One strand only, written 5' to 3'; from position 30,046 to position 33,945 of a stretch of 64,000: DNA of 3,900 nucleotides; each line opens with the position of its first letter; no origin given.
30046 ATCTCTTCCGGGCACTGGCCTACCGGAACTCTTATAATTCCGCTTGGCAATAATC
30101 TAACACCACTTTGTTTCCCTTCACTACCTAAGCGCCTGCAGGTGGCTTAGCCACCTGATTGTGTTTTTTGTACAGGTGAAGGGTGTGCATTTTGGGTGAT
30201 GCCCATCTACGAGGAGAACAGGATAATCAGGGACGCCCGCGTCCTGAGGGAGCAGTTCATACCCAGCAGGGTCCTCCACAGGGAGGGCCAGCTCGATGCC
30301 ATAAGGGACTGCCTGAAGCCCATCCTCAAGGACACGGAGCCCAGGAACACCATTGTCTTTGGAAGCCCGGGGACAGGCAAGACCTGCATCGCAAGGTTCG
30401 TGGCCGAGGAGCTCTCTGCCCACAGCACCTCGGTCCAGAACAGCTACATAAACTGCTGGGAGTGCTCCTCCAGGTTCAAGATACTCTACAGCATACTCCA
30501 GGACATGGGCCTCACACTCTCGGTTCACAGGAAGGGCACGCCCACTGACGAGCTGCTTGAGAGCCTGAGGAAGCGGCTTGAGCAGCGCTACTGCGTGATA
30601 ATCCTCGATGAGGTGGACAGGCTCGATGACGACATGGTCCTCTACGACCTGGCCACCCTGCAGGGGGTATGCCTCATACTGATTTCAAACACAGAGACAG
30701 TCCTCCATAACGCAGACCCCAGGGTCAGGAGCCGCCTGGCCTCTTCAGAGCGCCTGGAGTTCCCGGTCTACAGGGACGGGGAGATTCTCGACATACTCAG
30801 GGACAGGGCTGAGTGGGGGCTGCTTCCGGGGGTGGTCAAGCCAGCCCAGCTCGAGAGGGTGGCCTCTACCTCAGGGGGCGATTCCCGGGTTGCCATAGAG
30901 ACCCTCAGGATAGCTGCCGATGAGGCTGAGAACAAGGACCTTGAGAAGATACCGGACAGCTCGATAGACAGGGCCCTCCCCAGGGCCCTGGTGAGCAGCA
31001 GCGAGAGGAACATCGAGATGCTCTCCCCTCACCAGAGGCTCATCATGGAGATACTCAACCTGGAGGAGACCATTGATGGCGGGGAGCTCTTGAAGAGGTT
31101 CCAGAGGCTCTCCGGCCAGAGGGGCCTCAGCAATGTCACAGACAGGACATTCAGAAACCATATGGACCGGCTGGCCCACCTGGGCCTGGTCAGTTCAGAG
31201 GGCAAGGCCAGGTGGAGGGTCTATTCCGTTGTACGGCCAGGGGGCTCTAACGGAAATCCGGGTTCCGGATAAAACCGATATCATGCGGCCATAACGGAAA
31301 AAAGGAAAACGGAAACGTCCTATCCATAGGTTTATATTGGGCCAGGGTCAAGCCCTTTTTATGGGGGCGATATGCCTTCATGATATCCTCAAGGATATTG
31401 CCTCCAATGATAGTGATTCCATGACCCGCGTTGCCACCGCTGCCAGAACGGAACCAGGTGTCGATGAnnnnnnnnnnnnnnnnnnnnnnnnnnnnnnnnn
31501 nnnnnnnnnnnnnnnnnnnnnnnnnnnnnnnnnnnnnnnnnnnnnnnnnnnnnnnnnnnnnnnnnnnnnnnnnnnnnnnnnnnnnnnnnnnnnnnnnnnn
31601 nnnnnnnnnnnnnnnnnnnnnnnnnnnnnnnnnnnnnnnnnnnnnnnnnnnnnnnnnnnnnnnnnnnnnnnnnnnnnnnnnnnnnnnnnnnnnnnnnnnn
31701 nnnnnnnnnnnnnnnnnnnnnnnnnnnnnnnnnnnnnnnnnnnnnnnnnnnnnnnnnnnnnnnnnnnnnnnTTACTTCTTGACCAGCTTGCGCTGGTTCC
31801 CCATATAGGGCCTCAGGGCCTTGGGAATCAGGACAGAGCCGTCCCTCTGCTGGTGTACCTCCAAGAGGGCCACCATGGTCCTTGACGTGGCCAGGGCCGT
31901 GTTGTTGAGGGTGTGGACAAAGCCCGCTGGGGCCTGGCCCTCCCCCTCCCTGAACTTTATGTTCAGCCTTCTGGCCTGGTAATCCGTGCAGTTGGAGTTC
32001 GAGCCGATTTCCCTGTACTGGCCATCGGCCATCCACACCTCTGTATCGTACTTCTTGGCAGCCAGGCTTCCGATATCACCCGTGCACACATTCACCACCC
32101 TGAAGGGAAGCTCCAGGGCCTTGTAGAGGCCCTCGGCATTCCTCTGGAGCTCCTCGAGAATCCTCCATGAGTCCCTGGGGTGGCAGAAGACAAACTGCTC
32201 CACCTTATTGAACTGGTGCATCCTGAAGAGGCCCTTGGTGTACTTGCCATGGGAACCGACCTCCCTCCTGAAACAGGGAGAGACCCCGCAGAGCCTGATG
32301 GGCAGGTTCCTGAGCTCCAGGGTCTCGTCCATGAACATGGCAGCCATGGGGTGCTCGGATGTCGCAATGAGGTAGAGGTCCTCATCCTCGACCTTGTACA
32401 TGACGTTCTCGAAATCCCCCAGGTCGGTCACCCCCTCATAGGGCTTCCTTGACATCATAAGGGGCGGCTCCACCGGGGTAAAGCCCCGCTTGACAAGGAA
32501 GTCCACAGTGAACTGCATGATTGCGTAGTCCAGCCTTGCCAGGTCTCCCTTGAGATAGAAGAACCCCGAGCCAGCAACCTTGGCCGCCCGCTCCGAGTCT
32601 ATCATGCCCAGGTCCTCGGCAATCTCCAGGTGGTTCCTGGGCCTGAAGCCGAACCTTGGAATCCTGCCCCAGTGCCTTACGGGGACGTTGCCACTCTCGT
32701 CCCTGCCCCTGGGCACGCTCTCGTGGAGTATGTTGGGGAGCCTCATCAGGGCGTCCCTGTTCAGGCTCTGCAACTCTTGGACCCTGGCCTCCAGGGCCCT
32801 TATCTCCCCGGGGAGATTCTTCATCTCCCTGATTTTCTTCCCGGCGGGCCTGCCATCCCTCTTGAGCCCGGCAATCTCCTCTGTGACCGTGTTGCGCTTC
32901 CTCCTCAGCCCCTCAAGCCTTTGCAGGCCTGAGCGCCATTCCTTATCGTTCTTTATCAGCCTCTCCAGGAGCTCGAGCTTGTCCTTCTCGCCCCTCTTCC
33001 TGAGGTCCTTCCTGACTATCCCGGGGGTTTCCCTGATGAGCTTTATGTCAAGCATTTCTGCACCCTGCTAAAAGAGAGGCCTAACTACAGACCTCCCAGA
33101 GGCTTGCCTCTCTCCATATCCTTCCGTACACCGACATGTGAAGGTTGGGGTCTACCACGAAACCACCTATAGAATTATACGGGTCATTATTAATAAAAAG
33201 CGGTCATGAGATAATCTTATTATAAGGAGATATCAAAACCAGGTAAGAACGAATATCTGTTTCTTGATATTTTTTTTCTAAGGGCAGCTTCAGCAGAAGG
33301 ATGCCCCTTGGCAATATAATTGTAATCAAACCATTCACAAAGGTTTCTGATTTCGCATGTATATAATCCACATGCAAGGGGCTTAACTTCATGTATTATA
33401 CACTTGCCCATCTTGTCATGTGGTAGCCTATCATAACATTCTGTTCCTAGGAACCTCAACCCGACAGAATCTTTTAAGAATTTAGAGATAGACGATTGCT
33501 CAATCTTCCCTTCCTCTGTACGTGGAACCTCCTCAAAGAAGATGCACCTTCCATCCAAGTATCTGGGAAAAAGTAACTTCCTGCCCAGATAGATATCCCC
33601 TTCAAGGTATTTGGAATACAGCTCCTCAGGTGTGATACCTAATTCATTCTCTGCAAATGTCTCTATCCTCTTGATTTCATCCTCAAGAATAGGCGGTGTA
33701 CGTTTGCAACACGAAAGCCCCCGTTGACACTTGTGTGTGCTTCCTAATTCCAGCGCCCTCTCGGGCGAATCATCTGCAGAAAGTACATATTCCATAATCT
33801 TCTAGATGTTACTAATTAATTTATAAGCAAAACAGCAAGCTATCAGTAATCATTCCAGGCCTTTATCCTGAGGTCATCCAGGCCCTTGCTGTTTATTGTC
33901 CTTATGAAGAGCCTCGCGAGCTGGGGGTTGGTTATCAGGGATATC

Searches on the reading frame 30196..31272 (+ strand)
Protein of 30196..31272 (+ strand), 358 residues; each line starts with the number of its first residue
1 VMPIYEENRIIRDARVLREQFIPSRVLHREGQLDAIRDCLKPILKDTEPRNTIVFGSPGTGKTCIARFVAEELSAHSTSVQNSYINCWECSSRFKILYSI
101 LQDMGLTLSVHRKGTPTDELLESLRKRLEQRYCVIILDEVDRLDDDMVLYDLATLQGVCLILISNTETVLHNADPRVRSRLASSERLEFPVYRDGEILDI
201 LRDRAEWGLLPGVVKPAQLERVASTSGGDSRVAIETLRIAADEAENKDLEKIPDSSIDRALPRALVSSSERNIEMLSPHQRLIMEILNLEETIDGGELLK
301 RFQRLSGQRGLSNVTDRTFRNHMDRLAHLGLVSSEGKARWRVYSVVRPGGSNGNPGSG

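Call 64: search_protein_families(library=pfam, proteins=[window:30196-31272:+], max_evalue=0.001)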
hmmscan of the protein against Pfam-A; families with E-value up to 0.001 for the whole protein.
window:30196-31272:+ (358 aa): 9 families
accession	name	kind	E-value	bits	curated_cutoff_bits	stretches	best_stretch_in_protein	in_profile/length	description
PF13401.12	AAA_22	-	2.3e-13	51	27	1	49-162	5-120/130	AAA domain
PF13191.12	AAA_16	-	2.3e-12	48.2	32.6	1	26-155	2-158/167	AAA ATPase domain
PF22703.2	Cdc6_lid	-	7.3e-11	42.2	27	1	199-260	2-66/68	Cdc6 AAA+ ATPase-type lid domain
PF00004.35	AAA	-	9.3e-09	36.3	21.2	1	53-144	2-70/131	ATPase family associated with various cellular activities (AAA)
PF24883.2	NPHP3_N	-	1.6e-05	25.6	24.8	1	48-125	21-95/164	Nephrocystin 3, N-terminal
PF07693.20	KAP_NTPase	-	1.6e-05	24.8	20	0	111-172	129-198/293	KAP family P-loop domain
PF09079.17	Cdc6_C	-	1.7e-05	25.2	25.1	1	273-338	3-74/96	CDC6, C terminal winged helix domain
PF00931.28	NB-ARC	-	0.0002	21.2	23.5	1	42-140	11-109/248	NB-ARC domain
PF13245.12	AAA_19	-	0.00097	19.8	25.1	0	47-144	9-103/134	AAA domain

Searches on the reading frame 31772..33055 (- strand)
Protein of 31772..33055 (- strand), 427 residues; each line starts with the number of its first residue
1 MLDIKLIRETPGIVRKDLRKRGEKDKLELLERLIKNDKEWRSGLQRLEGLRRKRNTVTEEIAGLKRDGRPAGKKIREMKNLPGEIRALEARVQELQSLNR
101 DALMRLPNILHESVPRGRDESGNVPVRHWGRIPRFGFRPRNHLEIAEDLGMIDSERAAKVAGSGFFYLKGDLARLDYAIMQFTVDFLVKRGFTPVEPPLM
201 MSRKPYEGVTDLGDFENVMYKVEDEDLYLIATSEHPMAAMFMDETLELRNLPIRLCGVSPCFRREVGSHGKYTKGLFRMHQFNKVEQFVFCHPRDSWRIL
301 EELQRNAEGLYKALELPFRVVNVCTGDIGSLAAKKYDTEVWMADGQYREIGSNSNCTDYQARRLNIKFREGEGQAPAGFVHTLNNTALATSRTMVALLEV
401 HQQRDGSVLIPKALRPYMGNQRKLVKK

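Call 64: search_protein_families(library=pfam, proteins=[window:31772-33055:-], max_evalue=0.001)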
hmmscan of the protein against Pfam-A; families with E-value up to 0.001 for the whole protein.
window:31772-33055:- (427 aa): 2 families
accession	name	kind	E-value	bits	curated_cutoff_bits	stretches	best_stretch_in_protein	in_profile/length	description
PF00587.30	tRNA-synt_2b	-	3.1e-40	138.6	29.3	1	220-401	1-179/179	tRNA synthetase class II core domain (G, H, P, S and T)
PF02403.27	Seryl_tRNA_N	-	8.3e-24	84.4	28.2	1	1-109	1-107/108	Seryl-tRNA synthetase N-terminal domain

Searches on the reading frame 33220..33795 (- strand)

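Call 64: search_protein_families(library=pfam, proteins=[window:33220-33795:-], max_evalue=0.001)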
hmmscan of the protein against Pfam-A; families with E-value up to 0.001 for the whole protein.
window:33220-33795:- (191 aa): 1 family
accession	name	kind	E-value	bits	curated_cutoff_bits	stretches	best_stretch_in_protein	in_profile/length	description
PF03692.20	CxxCxxCC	-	0.00013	23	23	0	22-89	1-51/85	Putative zinc- or iron-chelating domain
